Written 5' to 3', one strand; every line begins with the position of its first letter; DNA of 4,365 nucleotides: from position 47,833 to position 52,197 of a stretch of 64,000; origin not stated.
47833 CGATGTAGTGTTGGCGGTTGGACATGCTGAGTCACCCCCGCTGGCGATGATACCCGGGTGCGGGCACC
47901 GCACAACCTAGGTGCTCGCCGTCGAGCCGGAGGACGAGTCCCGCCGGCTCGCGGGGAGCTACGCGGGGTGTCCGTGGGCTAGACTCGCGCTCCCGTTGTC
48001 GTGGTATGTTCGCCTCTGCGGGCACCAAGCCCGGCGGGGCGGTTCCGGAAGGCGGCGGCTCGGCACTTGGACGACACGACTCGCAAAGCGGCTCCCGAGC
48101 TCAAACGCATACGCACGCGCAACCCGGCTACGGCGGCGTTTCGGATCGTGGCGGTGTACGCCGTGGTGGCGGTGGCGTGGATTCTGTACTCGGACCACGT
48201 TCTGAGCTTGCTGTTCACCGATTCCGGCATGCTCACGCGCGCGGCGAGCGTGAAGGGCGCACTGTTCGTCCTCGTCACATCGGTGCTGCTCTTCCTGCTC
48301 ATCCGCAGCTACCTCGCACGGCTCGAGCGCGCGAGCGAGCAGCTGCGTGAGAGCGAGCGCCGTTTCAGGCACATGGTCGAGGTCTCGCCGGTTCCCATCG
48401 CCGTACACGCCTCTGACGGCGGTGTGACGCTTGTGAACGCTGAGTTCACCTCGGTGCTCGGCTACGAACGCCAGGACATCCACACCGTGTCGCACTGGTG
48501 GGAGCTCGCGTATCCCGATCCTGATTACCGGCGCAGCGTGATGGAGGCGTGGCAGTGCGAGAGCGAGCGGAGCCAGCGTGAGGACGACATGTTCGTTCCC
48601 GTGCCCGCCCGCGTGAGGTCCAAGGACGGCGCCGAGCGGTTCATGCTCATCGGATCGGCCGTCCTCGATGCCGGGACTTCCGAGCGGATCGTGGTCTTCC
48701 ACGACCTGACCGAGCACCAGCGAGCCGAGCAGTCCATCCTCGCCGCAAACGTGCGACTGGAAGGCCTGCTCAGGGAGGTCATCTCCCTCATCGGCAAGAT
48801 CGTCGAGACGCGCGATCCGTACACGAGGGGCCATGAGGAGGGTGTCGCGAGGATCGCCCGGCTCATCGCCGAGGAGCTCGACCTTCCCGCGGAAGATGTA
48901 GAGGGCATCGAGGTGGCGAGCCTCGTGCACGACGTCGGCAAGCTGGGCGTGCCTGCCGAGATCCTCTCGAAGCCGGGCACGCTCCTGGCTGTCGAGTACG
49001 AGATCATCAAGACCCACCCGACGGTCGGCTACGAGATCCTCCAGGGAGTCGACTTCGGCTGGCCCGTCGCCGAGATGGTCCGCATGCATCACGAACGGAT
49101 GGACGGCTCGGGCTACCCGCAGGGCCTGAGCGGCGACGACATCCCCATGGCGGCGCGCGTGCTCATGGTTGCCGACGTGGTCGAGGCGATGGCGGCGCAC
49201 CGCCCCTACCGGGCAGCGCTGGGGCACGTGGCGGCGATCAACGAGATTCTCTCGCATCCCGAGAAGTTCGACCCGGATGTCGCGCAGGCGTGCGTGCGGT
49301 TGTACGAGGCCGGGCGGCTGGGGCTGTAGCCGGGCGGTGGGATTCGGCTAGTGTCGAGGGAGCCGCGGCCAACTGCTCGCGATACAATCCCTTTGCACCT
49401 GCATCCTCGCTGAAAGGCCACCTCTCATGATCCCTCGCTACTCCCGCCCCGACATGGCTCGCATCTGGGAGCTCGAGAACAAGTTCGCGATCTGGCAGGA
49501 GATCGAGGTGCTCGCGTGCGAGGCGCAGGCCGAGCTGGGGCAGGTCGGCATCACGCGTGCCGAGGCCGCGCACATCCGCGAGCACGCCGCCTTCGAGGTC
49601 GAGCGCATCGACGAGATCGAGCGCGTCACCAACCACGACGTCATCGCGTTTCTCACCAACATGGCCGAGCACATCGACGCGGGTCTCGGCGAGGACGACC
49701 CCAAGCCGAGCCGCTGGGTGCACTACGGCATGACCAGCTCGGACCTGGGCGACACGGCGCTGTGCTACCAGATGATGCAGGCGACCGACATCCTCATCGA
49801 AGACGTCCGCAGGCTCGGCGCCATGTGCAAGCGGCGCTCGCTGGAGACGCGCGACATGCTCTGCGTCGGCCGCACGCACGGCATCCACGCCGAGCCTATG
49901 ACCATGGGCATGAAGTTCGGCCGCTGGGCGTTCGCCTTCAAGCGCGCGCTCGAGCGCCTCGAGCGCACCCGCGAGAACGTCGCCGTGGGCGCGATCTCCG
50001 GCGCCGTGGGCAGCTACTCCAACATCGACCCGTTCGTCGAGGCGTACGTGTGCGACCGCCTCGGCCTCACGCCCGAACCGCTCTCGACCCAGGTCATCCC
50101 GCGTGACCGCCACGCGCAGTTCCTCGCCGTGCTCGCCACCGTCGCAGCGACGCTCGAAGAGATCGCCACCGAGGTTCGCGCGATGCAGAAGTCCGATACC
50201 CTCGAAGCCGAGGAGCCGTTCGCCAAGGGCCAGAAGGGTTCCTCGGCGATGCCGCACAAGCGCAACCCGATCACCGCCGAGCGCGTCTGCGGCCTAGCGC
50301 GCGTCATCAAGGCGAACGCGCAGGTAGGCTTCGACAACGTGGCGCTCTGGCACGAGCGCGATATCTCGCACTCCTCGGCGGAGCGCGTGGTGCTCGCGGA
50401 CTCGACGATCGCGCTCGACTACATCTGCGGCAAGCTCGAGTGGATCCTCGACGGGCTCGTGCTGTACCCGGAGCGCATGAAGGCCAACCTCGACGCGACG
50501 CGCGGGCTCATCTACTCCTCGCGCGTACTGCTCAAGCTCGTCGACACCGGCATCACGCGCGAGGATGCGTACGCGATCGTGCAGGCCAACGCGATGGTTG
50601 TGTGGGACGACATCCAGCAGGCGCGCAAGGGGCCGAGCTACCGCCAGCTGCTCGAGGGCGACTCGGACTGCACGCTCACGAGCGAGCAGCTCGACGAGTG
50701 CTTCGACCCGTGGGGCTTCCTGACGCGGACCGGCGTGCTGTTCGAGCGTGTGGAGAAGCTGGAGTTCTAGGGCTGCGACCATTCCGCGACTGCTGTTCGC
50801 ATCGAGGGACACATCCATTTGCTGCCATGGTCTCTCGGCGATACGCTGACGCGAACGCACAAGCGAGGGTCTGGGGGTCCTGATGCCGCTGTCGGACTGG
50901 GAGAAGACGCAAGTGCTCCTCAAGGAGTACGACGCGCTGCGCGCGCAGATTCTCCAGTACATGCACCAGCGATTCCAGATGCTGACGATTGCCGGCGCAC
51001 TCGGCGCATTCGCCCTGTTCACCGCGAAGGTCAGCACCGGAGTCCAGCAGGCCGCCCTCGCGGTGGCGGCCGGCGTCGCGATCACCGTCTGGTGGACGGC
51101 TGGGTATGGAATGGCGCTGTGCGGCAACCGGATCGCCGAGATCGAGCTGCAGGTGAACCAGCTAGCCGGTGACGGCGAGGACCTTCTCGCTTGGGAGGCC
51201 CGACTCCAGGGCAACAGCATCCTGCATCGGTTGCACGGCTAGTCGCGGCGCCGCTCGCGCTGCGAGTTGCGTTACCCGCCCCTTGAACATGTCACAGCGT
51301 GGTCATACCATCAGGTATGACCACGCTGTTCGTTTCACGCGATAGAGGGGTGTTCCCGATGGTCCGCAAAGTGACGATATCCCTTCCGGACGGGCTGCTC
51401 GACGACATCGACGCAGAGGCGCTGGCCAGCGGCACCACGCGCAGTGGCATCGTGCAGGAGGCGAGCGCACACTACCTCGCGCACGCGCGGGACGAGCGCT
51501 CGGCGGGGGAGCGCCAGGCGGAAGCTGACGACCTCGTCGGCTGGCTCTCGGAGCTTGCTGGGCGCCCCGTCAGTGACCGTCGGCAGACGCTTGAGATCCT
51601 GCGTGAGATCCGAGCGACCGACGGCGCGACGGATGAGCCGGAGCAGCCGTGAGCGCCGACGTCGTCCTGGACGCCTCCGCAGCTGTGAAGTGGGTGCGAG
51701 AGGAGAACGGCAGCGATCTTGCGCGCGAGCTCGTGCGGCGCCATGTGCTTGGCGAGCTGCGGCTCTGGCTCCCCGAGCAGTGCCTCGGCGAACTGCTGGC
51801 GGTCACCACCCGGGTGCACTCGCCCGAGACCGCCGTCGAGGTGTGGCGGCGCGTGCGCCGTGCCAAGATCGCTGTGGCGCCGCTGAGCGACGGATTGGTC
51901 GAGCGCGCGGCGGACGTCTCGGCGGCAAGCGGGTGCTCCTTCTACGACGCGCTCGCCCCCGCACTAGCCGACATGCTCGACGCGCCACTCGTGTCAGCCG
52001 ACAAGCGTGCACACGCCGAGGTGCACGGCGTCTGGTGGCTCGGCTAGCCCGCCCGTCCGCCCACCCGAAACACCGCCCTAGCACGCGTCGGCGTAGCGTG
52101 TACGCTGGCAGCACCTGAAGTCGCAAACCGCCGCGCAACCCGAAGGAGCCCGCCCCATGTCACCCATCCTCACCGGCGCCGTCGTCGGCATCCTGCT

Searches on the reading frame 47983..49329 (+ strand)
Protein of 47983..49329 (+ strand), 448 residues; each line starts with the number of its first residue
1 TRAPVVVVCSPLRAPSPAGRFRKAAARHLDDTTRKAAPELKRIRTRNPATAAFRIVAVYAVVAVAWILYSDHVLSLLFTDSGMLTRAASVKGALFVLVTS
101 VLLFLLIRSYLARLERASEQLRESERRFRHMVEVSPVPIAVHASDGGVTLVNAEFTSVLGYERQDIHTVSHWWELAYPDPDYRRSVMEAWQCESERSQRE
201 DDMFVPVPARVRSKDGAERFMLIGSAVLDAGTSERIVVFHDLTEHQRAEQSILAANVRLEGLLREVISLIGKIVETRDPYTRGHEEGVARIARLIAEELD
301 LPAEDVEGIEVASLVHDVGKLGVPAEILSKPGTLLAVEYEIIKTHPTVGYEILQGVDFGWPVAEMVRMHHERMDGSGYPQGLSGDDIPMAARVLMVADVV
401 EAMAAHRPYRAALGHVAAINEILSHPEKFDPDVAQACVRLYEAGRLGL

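Call 43: search_protein_families(library=pfam, proteins=[window:47983-49329:+], max_evalue=0.001)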
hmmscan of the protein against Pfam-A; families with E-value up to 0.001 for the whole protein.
window:47983-49329:+ (448 aa): 6 families
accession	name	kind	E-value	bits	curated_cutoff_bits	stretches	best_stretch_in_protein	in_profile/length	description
PF13487.12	HD_5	-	4.2e-37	128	27.2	1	272-433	5-170/170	HD domain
PF01966.28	HD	-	2.2e-19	70.3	22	1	284-403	4-116/116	HD domain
PF13188.13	PAS_8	-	6.2e-07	29.5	21.8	1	126-183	1-55/65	PAS domain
PF00989.32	PAS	-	5.1e-05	23.7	22.6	1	127-166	2-41/113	PAS fold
PF13426.13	PAS_9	-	7.7e-05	23.4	27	1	137-244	2-103/103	PAS domain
PF08448.16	PAS_4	-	0.00046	20.8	23.1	0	133-245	2-108/110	PAS fold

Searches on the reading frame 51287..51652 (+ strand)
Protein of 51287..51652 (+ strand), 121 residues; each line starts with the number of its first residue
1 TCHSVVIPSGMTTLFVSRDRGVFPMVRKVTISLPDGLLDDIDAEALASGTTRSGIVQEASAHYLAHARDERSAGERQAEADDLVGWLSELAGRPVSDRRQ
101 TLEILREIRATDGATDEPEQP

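Call 44: search_protein_families(library=pfam, proteins=[window:51287-51652:+], max_evalue=0.001)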
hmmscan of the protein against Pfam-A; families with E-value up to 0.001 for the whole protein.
window:51287-51652:+ (121 aa): 2 families
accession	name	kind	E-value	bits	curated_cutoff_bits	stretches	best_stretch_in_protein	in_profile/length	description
PF15919.11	HicB_lk_antitox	-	0.00085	19.9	27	0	25-59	88-122/123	HicB_like antitoxin of bacterial toxin-antitoxin system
PF07878.17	RHH_5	-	0.00087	19.4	26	0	29-57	4-32/43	CopG-like RHH_1 or ribbon-helix-helix domain, RHH_5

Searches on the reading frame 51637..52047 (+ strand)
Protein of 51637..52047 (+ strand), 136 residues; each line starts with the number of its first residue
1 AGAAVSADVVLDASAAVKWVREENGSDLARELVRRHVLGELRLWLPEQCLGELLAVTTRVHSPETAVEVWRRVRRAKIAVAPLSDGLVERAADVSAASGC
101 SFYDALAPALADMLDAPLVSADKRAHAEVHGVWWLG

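Call 44: search_protein_families(library=pfam, proteins=[window:51637-52047:+], max_evalue=0.001)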
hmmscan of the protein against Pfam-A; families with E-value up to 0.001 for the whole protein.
window:51637-52047:+ (136 aa): 1 family
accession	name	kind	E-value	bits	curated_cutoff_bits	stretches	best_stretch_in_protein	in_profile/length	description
PF01850.27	PIN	-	7.8e-13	49.5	23.6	1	9-125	1-114/120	PIN domain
